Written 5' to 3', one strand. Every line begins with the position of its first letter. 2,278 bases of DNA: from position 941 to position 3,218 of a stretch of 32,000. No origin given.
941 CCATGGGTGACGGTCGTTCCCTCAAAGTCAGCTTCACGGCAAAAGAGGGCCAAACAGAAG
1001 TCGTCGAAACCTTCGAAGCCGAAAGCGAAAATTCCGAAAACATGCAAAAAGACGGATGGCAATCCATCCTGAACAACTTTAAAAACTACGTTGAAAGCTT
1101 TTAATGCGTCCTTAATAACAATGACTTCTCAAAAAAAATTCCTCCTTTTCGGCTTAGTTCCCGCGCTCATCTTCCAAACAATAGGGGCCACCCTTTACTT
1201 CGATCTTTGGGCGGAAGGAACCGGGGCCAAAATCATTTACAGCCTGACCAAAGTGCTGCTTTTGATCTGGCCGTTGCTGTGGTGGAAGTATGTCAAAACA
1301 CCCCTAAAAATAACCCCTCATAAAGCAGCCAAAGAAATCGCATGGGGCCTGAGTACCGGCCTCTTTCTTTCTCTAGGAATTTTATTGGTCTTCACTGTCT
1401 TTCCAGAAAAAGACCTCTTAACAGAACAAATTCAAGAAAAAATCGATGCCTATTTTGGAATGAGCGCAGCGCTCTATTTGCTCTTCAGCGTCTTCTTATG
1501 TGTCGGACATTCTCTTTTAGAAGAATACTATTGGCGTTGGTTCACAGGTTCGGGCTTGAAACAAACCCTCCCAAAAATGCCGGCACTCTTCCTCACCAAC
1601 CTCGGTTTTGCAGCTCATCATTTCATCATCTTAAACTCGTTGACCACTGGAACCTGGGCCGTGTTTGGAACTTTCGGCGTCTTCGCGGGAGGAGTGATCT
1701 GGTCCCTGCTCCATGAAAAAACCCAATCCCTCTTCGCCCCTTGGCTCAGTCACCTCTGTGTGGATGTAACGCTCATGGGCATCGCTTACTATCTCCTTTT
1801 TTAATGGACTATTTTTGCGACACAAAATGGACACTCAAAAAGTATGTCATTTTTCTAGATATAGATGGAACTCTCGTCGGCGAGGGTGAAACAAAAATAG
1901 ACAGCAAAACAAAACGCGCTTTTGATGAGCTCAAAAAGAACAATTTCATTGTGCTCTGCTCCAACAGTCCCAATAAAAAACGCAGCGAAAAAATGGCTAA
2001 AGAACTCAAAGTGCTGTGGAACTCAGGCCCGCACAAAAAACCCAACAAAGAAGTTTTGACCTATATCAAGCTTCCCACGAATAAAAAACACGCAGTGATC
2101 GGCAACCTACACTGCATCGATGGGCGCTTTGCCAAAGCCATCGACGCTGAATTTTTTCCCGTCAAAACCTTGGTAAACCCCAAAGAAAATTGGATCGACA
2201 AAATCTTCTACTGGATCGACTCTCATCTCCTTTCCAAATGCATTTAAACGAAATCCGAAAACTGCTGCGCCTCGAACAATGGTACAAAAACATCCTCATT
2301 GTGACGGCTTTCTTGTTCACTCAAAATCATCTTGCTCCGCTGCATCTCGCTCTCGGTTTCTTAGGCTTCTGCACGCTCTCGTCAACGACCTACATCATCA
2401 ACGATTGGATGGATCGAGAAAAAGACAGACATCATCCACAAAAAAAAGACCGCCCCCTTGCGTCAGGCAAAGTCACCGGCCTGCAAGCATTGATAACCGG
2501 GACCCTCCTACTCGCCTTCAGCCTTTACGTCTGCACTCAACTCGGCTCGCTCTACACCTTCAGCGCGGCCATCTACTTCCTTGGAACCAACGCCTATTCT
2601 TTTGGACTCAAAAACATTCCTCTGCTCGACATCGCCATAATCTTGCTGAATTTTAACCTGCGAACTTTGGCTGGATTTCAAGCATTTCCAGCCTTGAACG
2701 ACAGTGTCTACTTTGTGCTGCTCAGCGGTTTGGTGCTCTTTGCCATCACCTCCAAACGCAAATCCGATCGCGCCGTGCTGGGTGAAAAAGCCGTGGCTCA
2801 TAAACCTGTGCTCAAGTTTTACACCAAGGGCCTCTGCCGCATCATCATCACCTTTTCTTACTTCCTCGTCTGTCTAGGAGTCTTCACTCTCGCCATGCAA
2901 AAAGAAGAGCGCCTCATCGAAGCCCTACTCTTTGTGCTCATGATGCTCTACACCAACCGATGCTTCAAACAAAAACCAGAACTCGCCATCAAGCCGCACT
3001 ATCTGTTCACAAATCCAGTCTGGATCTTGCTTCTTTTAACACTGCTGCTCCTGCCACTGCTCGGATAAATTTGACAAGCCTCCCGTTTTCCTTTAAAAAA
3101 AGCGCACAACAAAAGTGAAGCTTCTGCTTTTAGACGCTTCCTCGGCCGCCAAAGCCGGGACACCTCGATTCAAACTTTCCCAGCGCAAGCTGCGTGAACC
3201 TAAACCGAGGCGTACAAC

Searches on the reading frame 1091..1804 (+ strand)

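Call 94: search_protein_families(library=pfam, proteins=[window:1091-1804:+], max_evalue=0.001)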
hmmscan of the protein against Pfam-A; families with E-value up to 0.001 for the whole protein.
window:1091-1804:+ (237 aa): 1 family
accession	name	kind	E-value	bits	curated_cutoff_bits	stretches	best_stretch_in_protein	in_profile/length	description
PF02517.21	Rce1-like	-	3.7e-11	43.6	22.4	1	129-226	4-92/93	Type II CAAX prenyl endopeptidase Rce1-like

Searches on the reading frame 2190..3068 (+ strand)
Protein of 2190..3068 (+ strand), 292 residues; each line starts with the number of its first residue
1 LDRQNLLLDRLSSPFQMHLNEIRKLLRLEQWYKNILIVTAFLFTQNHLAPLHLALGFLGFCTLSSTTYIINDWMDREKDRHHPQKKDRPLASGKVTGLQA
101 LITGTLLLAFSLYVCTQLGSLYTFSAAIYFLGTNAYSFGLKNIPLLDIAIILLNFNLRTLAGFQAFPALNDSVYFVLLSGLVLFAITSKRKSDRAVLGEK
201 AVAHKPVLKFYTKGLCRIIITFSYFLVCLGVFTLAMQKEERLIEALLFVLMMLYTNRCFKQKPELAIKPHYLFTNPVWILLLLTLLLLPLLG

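Call 94: search_protein_families(library=pfam, proteins=[window:2190-3068:+], max_evalue=0.001)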
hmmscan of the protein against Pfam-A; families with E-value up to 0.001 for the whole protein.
window:2190-3068:+ (292 aa): 1 family
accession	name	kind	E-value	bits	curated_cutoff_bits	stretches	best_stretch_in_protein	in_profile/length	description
PF01040.23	UbiA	-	3.1e-26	92.6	34.2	1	38-264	6-237/250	UbiA prenyltransferase family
